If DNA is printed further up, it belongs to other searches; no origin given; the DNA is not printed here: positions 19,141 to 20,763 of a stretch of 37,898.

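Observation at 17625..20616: Cytoplasmic three-gene cassette: beta-lactamase-fold serine hydrolase, M15/LAS peptidase-like protein and GS-fold (GCS2/PafA-Dop-like) amide ligase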

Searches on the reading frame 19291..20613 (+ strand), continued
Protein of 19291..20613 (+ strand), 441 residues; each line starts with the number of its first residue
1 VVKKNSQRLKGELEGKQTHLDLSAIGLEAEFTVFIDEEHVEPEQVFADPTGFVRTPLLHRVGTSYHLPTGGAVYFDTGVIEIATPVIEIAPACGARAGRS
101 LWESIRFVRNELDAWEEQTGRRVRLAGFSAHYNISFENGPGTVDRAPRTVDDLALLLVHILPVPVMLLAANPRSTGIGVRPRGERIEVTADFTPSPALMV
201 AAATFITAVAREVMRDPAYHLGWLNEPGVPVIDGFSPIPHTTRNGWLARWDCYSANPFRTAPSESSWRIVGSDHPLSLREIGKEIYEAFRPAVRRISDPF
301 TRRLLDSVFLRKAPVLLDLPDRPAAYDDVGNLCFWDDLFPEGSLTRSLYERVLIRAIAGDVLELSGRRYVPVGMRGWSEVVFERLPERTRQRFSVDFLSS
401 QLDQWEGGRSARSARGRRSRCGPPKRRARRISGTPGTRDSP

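Call 37: find_related_loci(query=A1, collection=genome_contigs, flank=6000)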
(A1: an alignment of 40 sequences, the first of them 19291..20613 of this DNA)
Query A1 (441 aa) in genome_contigs; peptide patterns used: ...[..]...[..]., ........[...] (x = any residue, [..] = any of these).
408 stretches matched a pattern; 347 encode a relative of the query (tblastn E <= 1e-3); the best 80 are kept; 80 distinct loci.
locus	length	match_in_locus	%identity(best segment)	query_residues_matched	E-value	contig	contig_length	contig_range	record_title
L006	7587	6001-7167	64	20-406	3e-161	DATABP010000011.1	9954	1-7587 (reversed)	MAG TPA_asm: Thermoanaerobaculia bacterium isolate SMAG_U6701 k141_1495534, whole genome shotgun sequence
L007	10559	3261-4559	61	3-419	4e-156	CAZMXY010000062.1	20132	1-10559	MAG TPA_asm: uncultured Rhodothermales bacterium isolate SRP284430_co1_41 genome assembly, contig: NODE_1553_length_2013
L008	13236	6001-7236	60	3-406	4e-154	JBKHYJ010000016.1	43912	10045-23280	MAG: Blastocatellia bacterium isolate NC_bin.3.orig k127_252575, whole genome shotgun sequence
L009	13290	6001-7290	56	6-433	2e-152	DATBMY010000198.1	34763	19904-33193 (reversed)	MAG TPA_asm: Blastocatellia bacterium isolate SMAG_U4010 k141_1352368, whole genome shotgun sequence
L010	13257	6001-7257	59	2-422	1e-152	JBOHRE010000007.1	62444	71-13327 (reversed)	MAG: Longimicrobiales bacterium isolate SD8037_maxbin2.bin.20_sub NODE_106_length_62444_cov_2.870982, whole genome shotg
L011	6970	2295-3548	58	2-420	7e-152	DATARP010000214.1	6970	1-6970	MAG TPA_asm: Gemmatimonadaceae bacterium isolate SMAG_U5496 k141_681807, whole genome shotgun sequence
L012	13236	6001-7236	58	3-405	1e-151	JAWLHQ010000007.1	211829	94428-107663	MAG: Rhodothermales bacterium isolate 30dZY2.bin.71 NODE_144_length_211829_cov_9.331658, whole genome shotgun sequence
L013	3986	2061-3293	59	5-416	6e-156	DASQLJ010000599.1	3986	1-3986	MAG TPA_asm: Longimicrobium sp. isolate SMAG_U11935 k141_4080439, whole genome shotgun sequence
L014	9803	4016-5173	60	20-406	1e-150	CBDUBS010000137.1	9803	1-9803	MAG TPA_asm: uncultured bacterium isolate ERR2431955_concoct_33 genome assembly, contig: ERZ23878311.4851, whole genome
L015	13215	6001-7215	59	20-413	1e-150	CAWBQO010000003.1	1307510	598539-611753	MAG: uncultured Bacteroidetes bacterium isolate MFD01721.bin.1.71 genome assembly, contig: contig_52428, whole genome sh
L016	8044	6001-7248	59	7-421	1e-150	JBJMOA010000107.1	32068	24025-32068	MAG: Gemmatimonadaceae bacterium isolate 12C16O_48h_50_P10_coass_bin_20 k141_825266, whole genome shotgun sequence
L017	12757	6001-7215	59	20-425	2e-150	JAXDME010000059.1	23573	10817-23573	MAG: Gemmatimonadaceae bacterium isolate BP_634 scaffold_3865325, whole genome shotgun sequence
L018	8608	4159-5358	60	20-420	1e-150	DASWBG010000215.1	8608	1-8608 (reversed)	MAG TPA_asm: Gemmatimonadaceae bacterium isolate SMAG_U2676 k141_754561, whole genome shotgun sequence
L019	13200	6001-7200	60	20-420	4e-150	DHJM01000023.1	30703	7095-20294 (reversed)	MAG TPA_asm: Gemmatimonadales bacterium UBA4720 UBA4720_contig_1151, whole genome shotgun sequence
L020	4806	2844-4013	59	14-405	1e-152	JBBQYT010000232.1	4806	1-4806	MAG: Longimicrobiales bacterium isolate Co_metawrap_2177 Cmw_2177_k141_24370726_length_4806_cov_7.0000, whole genome sho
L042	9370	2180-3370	60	10-408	2e-148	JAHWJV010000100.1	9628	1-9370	MAG: Gemmatimonadetes bacterium isolate 0711_bin6 NODE_100_length_9628_cov_2.502368, whole genome shotgun sequence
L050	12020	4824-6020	57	3-406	2e-147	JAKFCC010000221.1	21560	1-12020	MAG: Gemmatimonadota bacterium isolate LC011 contig-124_3042, whole genome shotgun sequence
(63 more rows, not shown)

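Call 42: search_protein_representatives(alignment_id=A1)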
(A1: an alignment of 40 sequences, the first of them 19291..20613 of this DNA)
Query: 40 sequences, 414 profile positions. Proteins with E-value up to 0.001 (for the whole library): 495; up to 1e-10: 319; up to 1e-30: 143. The best 150 are listed.
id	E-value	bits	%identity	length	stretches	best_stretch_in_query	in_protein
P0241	2.1e-194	662.6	-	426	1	13-408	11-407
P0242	1.1e-191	653.7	-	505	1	11-412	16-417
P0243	1.7e-156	537.8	-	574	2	18-342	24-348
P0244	1.2e-154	531.7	-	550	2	17-340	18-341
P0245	5.2e-147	506.5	-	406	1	13-400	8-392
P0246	2.3e-139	481.4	-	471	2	16-342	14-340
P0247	7.6e-138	476.3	-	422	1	18-409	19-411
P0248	6.9e-135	466.6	-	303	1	111-407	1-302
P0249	2.2e-131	455.1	-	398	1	15-401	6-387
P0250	9.8e-130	449.6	-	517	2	20-339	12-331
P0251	6.2e-128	443.7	-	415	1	17-343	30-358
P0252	1.2e-127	442.8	-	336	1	20-342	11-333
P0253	4.3e-115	401.4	-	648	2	120-391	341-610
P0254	2.7e-113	395.5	-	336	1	28-235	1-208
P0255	1.6e-111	389.7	-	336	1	70-401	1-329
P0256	3.0e-109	382.1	-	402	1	27-401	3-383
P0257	4.0e-107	375.2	-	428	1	26-403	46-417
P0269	1.5e-82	294.2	-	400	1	24-404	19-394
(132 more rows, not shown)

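Call 43: search_protein_families(library=pfam, proteins=[P0242, P0243, P0244, P0246, P0250, P0253, P0256, P0257, P0269, P0249], max_evalue=1)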
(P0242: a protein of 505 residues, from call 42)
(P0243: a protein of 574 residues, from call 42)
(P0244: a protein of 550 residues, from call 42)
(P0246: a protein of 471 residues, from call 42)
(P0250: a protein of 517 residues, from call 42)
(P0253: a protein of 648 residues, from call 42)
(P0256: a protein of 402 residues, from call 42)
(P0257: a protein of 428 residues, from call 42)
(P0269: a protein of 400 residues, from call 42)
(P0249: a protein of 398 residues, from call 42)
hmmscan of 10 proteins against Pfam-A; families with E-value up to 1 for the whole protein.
P0242 (505 aa): 0 families

P0243 (574 aa): 0 families

P0244 (550 aa): 0 families

P0246 (471 aa): 0 families

P0250 (517 aa): 0 families

P0253 (648 aa): 0 families

P0256 (402 aa): 0 families

P0257 (428 aa): 0 families

P0269 (400 aa): 0 families

P0249 (398 aa): 1 family
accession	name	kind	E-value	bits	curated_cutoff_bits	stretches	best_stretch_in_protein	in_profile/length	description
PF10725.14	DUF2517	-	0.083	13.2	25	1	139-161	11-33/61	Protein of unknown function (DUF2517)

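Call 54: find_encoding_contigs(protein=P0269, flank=6000, max_places=2)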
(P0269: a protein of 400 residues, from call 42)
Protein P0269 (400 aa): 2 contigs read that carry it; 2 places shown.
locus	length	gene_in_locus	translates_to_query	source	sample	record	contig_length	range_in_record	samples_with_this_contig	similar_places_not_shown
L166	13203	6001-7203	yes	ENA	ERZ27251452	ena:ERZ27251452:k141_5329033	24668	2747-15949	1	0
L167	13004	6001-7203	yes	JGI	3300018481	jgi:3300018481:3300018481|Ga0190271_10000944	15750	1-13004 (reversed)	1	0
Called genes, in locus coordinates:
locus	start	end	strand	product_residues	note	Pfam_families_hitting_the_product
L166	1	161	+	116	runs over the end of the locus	-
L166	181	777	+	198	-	PF15731:MqsA_antitoxin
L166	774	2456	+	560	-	PF01656:CbiA, PF13614:AAA_31 (weak)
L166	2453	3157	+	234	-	-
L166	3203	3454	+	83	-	-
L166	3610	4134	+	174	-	-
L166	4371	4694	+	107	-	-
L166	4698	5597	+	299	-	-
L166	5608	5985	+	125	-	-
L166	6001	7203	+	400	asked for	-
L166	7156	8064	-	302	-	PF03411:Peptidase_M74 (faint)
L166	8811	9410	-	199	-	-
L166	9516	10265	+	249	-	PF17837:4PPT_N, PF01648:ACPS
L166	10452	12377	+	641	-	PF00501:AMP-binding, PF00550:PP-binding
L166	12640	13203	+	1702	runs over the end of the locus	PF00501:AMP-binding, PF00550:PP-binding, PF00668:Condensation, PF00501:AMP-binding, PF13193:AMP-binding_C, PF00550:PP-binding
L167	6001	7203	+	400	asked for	-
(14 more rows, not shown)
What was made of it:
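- A divergent homologue lies beside an NRPS cluster (call 54).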

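Call 55: find_encoding_contigs(protein=P0257, flank=6000, max_places=2)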
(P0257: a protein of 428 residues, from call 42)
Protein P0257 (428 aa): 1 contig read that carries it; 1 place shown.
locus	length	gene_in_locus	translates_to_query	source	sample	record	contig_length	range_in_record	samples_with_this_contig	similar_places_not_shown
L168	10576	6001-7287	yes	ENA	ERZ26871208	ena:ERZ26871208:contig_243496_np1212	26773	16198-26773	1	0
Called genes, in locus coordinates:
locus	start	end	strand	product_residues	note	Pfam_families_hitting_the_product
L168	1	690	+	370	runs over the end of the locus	PF14072:DndB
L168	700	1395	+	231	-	PF00733:Asn_synthase (weak), PF06508:QueC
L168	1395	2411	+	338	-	PF01242:PTPS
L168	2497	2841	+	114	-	-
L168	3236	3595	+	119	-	-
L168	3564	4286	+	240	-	-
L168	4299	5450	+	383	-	PF14072:DndB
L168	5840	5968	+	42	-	-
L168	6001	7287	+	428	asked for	-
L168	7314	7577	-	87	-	-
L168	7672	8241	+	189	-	-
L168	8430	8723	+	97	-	-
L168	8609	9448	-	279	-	-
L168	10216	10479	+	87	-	-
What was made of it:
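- Another (P0269) lies near ParA-like and MqsA-like genes (calls 54, 55).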

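Call 56: find_encoding_contigs(protein=P0244, flank=6000, max_places=2)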
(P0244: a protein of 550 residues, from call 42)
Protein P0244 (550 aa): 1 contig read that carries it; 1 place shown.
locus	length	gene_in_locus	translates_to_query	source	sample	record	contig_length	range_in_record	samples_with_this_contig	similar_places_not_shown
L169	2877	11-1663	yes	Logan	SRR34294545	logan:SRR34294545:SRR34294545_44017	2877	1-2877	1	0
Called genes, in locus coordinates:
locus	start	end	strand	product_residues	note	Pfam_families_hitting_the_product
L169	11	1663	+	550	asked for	-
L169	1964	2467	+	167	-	-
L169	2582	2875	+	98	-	?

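Call 58: find_encoding_contigs(protein=P0256, flank=6000, max_places=2)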
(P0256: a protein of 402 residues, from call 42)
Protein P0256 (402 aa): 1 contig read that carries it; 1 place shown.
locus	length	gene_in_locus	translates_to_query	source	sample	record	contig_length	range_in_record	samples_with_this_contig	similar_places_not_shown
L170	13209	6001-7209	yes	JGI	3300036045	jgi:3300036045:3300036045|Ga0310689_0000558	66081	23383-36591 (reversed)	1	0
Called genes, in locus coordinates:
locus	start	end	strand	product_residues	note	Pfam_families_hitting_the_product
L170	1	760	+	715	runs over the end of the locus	PF11832:DUF3352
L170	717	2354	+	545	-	PF01841:Transglut_core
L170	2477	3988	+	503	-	PF07399:Na_H_antiport_3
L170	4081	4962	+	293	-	PF00144:Beta-lactamase (faint), PF13354:Beta-lactamase2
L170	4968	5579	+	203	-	-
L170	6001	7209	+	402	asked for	-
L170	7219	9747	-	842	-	PF00675:Peptidase_M16, PF05193:Peptidase_M16_C, PF00675:Peptidase_M16, PF05193:Peptidase_M16_C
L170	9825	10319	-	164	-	-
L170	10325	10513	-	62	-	-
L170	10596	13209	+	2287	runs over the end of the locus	PF13428:TPR_14 (faint), PF13429:TPR_15 (faint), PF13432:TPR_16 (faint), PF23914:TPR_CcmH_CycH (faint), PF24575:TPR_Slam (faint), PF25064:ARM_TT21_5th (faint), PF07719:TPR_2 (faint), PF13181:TPR_8 (faint), +2 more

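Call 59: find_encoding_contigs(protein=P0249, flank=6000, max_places=2)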
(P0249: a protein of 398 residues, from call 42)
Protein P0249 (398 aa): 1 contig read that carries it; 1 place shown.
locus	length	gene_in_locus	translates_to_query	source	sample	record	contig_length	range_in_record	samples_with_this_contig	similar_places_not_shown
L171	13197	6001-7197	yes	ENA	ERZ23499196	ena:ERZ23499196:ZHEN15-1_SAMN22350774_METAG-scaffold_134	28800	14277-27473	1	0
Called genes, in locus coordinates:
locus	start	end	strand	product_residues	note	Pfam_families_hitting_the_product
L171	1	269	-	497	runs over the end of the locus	PF00089:Trypsin, PF13365:Trypsin_2, PF00595:PDZ, PF13180:PDZ_2, PF17820:PDZ_6, PF13180:PDZ_2, PF17820:PDZ_6 (weak)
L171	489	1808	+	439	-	PF02321:OEP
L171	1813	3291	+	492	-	PF25919:BSH_CusB (faint), PF25917:BSH_RND, PF25973:BSH_CzcB, PF25876:HH_MFP_RND (weak), PF25954:Beta-barrel_RND_2, PF25990:Beta-barrel_YknX, PF26002:Beta-barrel_AprE (weak), PF25975:CzcB_C (weak)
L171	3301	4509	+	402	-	PF12704:MacB_PCD, PF02687:FtsX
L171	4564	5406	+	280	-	PF00144:Beta-lactamase (faint), PF13354:Beta-lactamase2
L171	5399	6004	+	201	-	-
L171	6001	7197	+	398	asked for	-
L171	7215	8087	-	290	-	PF12146:Hydrolase_4 (weak), PF00561:Abhydrolase_1, PF12697:Abhydrolase_6, PF03096:Ndr (weak)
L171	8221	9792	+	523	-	PF13541:ChlI, PF01078:Mg_chelatase, PF07728:AAA_5, PF00493:MCM (weak), PF13335:Mg_chelatase_C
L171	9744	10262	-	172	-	-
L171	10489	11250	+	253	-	PF02540:NAD_synthase (weak)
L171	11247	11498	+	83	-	-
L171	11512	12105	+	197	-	PF02834:LigT_PEase, PF13563:2_5_RNA_ligase2, PF02834:LigT_PEase (weak)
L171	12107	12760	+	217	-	-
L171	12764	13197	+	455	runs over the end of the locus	PF00072:Response_reg, PF00158:Sigma54_activat, PF14532:Sigma54_activ_2, PF00004:AAA (weak), PF07728:AAA_5 (faint), PF25601:AAA_lid_14, PF02954:HTH_8 (weak)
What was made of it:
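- It also holds in divergent members P0256 and P0249 (calls 58, 59).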

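Call 60: find_encoding_contigs(protein=P0245, flank=6000, max_places=2)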
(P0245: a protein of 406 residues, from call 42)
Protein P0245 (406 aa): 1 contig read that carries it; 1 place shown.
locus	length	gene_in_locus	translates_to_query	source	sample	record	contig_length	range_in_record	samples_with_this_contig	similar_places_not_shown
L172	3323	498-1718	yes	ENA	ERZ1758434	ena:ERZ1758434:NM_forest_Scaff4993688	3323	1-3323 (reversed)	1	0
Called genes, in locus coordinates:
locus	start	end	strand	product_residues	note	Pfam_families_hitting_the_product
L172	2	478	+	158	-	?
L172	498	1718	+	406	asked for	-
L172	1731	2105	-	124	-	PF00303:Thymidylat_synt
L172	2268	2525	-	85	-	PF00303:Thymidylat_synt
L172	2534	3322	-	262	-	?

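Call 61: find_encoding_contigs(protein=P0103, flank=9000, max_places=1)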
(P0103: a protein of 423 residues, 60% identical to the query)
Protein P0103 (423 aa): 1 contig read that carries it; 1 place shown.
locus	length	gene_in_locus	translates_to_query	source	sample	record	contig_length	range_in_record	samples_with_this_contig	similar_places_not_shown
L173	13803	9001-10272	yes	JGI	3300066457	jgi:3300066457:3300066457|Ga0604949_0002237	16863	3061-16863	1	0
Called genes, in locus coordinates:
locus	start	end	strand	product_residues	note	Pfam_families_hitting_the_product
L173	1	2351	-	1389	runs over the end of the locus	PF05359:DUF748 (weak), PF27051:TamB_N (weak), PF04357:TamB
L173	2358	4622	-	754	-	PF07244:POTRA (weak), PF01103:Omp85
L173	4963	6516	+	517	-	PF00496:SBP_bac_5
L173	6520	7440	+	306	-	PF19300:BPD_transp_1_N, PF00528:BPD_transp_1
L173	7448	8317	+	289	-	PF13354:Beta-lactamase2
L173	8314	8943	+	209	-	-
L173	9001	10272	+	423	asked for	-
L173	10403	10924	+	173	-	PF08002:DUF1697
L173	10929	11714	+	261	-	PF00535:Glycos_transf_2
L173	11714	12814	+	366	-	PF13439:Glyco_transf_4, PF13579:Glyco_trans_4_4, PF00534:Glycos_transf_1, PF13692:Glyco_trans_1_4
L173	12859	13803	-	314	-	?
